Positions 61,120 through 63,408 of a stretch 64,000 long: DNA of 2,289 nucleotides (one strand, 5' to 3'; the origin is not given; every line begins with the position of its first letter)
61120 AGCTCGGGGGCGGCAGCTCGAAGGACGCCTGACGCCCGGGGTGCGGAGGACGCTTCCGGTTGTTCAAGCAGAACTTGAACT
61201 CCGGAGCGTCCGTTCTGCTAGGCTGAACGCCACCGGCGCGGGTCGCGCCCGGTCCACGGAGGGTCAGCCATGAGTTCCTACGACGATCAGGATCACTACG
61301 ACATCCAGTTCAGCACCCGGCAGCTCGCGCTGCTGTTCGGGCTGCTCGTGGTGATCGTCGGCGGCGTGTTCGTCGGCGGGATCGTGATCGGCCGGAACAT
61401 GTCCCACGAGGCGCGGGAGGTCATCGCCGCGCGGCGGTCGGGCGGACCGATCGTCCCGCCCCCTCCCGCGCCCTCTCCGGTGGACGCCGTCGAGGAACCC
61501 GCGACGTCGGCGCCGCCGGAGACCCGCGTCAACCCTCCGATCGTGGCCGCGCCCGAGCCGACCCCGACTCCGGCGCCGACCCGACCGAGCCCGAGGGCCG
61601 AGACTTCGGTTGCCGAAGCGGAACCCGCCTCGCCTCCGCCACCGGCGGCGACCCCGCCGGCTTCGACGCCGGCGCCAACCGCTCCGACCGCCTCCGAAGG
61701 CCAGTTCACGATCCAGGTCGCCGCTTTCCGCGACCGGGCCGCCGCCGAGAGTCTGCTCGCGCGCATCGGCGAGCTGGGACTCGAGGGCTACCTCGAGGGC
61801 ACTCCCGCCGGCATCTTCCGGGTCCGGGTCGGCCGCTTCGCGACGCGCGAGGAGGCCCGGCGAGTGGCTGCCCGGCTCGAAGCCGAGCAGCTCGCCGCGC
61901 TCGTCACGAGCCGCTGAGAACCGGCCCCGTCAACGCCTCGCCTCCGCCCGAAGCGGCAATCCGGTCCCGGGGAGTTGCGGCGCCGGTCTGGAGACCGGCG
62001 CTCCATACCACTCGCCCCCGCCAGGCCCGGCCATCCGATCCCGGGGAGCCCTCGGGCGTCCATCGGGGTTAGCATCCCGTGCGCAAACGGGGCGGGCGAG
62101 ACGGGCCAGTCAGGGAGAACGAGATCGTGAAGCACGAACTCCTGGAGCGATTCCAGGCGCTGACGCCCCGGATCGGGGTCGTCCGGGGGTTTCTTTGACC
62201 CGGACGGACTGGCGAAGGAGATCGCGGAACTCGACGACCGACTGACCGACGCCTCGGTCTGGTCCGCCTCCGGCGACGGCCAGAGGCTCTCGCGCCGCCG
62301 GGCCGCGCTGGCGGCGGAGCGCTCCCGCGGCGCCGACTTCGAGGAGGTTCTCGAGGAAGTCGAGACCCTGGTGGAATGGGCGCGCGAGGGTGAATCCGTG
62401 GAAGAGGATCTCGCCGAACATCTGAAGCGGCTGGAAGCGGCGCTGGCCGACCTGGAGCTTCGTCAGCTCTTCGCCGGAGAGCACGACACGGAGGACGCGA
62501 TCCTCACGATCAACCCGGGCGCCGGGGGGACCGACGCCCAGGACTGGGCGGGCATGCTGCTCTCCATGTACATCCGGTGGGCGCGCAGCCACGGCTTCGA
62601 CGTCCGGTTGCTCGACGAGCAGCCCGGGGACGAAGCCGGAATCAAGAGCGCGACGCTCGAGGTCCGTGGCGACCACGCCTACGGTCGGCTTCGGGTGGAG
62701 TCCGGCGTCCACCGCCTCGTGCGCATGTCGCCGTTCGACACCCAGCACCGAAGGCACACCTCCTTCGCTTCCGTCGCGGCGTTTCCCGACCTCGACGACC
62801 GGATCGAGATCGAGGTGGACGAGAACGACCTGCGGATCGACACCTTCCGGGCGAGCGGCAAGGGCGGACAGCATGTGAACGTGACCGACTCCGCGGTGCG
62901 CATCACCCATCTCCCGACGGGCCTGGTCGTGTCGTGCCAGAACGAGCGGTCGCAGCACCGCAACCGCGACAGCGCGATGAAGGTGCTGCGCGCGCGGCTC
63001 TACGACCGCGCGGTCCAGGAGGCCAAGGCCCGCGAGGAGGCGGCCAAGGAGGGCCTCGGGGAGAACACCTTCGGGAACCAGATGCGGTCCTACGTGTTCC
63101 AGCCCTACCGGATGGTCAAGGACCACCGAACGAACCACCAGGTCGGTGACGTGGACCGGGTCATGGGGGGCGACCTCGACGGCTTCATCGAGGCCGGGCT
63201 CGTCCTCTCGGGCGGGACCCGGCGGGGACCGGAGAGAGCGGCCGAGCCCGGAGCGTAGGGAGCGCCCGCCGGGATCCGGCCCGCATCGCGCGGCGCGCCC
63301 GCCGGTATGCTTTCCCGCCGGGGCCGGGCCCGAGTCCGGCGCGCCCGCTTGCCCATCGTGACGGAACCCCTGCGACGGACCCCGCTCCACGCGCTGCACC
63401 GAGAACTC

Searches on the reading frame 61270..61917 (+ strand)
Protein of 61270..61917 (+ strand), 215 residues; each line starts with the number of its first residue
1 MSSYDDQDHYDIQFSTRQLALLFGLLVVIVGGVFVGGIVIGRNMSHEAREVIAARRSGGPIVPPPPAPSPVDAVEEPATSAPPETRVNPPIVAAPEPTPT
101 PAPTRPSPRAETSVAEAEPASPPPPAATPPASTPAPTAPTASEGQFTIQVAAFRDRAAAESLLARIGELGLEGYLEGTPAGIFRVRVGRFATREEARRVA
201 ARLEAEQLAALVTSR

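Call 33: search_protein_families(library=pfam, proteins=[window:61270-61917:+], max_evalue=0.001)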
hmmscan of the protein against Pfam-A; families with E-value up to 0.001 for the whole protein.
window:61270-61917:+ (215 aa): 1 family
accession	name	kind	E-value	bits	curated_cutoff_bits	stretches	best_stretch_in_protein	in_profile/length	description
PF05036.18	SPOR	-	2.4e-14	53.8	21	1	143-212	2-74/76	SPOR domain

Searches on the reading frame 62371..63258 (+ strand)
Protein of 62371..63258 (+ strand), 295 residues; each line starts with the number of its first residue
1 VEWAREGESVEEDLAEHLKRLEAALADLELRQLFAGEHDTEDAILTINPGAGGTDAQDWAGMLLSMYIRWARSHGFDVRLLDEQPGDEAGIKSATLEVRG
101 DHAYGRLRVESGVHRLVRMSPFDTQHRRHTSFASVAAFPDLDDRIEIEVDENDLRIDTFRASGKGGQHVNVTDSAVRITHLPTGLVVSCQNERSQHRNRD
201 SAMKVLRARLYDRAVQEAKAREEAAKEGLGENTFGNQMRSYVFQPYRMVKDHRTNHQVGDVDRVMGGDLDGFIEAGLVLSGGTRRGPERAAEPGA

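Call 33: search_protein_families(library=pfam, proteins=[window:62371-63258:+], max_evalue=0.001)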
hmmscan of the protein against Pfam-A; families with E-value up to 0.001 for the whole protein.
window:62371-63258:+ (295 aa): 2 families
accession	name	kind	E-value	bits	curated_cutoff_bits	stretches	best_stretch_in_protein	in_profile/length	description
PF03462.23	PCRF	-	3.7e-46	157.8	24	1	9-135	64-194/194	PCRF domain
PF00472.26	RF-1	-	1e-42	145.2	35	1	144-253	2-116/116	RF-1 domain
